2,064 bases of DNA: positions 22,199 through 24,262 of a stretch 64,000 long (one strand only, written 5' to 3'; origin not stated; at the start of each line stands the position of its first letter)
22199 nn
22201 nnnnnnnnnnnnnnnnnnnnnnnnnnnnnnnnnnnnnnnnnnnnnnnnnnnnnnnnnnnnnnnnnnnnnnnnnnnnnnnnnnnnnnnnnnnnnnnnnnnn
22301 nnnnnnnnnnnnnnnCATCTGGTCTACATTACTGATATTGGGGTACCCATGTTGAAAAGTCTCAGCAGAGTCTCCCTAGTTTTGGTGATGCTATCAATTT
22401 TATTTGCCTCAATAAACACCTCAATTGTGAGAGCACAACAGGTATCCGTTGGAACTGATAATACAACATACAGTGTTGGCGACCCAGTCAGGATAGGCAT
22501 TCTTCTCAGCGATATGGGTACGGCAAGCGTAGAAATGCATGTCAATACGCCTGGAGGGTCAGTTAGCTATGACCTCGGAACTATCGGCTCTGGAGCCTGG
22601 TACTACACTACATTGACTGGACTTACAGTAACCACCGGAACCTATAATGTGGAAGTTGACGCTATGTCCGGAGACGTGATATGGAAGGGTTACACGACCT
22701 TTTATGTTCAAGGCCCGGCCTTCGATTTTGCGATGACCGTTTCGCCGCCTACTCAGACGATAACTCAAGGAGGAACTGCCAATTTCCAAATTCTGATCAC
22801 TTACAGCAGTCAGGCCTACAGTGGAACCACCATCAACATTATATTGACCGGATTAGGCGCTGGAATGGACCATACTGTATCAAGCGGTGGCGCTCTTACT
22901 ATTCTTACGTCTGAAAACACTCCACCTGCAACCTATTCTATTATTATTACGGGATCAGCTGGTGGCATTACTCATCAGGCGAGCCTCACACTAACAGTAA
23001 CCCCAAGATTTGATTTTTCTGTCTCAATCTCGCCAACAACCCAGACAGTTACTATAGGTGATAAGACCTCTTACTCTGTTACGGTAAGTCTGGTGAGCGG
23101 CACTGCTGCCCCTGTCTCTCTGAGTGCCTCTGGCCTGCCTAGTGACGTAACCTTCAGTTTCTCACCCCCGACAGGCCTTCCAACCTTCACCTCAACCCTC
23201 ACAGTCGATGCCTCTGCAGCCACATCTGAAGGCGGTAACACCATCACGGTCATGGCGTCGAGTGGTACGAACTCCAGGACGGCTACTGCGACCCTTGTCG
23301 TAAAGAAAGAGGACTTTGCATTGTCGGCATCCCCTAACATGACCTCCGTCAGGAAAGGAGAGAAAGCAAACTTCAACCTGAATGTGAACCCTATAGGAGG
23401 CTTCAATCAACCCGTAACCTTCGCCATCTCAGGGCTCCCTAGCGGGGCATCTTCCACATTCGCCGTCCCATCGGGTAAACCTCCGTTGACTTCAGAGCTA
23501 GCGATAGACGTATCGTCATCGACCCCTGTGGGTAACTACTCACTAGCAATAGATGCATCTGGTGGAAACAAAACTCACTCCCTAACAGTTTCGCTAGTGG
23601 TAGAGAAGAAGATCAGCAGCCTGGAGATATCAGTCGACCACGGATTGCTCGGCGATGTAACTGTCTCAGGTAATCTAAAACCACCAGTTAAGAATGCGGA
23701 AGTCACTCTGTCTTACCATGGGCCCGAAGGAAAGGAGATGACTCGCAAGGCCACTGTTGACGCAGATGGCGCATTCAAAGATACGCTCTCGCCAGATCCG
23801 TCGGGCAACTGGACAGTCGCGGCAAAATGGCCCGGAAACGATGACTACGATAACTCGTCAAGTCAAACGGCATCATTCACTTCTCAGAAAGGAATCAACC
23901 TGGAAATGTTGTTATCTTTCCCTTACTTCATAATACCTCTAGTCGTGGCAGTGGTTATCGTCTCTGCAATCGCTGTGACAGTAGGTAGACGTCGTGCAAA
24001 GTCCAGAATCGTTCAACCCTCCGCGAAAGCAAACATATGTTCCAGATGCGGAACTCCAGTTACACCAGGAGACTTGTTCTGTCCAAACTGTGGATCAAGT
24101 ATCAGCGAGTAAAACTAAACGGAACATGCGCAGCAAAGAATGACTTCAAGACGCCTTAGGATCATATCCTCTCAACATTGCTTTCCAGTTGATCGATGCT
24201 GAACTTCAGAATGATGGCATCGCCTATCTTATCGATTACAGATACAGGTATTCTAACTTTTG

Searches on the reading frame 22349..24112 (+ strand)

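Call 9: search_protein_families(library=pfam, proteins=[window:22349-24112:+])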
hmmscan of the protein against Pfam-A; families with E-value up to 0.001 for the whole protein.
window:22349-24112:+ (587 aa): 5 families
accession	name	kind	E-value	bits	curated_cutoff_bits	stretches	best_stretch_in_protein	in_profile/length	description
PF13240.11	Zn_Ribbon_1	-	1.5e-07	31.4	25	1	564-584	2-22/23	zinc-ribbon domain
PF13248.11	Zn_ribbon_3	-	4.4e-07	29.6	27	1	563-583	4-24/26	zinc-ribbon domain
PF19410.4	DUF5980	-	4e-05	24.4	27.1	0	349-420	19-95/97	Family of unknown function (DUF5980)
PF16640.11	Big_3_5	-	7.5e-05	23.7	35.5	1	437-511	14-86/88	Bacterial Ig-like domain (group 3)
PF12773.13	DZR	-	0.0002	21.9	27.3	1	562-582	25-45/45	Double zinc ribbon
